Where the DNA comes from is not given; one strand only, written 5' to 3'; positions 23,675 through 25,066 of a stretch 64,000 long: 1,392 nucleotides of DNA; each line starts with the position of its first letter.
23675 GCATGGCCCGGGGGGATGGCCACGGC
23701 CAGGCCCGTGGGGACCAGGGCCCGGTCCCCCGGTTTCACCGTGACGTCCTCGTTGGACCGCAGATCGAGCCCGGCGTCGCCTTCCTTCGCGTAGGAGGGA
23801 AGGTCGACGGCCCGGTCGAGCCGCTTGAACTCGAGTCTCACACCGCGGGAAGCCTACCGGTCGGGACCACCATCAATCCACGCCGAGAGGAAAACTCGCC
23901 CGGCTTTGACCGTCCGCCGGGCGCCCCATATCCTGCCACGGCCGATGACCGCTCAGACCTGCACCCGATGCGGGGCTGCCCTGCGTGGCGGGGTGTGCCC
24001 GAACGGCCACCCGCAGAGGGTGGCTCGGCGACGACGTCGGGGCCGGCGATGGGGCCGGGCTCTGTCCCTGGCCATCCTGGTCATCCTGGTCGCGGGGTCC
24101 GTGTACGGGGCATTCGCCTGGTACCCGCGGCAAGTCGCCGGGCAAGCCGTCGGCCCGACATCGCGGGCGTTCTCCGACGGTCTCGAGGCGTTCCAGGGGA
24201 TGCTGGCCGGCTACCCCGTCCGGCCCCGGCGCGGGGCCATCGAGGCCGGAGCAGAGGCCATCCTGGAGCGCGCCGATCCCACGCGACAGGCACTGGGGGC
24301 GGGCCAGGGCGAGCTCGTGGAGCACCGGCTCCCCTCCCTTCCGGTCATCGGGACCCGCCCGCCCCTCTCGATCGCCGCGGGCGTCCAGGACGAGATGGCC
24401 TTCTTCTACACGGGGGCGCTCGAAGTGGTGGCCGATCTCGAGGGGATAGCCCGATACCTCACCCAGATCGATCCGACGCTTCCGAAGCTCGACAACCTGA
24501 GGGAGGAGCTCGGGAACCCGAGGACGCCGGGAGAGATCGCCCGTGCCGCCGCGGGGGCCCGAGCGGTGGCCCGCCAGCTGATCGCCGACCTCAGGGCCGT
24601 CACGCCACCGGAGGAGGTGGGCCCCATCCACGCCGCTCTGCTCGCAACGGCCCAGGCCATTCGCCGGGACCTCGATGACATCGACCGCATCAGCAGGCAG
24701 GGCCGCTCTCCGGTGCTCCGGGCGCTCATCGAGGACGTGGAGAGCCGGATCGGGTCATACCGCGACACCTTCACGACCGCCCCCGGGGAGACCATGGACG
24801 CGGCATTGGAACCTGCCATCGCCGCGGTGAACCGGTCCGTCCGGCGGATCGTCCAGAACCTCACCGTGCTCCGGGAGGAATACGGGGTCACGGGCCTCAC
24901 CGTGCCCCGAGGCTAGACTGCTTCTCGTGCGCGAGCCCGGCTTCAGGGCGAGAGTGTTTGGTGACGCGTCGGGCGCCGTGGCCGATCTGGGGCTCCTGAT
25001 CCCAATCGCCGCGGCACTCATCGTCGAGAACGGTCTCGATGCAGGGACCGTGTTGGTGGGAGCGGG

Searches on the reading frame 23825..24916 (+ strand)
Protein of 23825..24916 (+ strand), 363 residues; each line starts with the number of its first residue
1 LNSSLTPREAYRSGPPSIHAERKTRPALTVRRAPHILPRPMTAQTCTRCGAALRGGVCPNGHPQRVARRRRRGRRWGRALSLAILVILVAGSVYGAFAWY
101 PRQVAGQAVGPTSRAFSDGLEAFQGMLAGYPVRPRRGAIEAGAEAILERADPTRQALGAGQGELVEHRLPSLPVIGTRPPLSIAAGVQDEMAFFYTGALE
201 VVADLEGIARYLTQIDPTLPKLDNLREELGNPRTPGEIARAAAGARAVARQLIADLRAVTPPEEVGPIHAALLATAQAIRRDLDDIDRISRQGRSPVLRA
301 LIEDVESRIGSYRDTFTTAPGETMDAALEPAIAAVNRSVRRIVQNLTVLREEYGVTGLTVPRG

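Call 47: search_protein_families(library=pfam, proteins=[window:23825-24916:+], max_evalue=0.01)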
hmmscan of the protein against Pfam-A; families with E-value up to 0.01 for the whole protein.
window:23825-24916:+ (363 aa): 1 family
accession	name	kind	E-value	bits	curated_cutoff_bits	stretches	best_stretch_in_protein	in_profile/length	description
PF17258.7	DUF5324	-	2e-05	24.8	27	1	39-104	115-182/220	Family of unknown function (DUF5324)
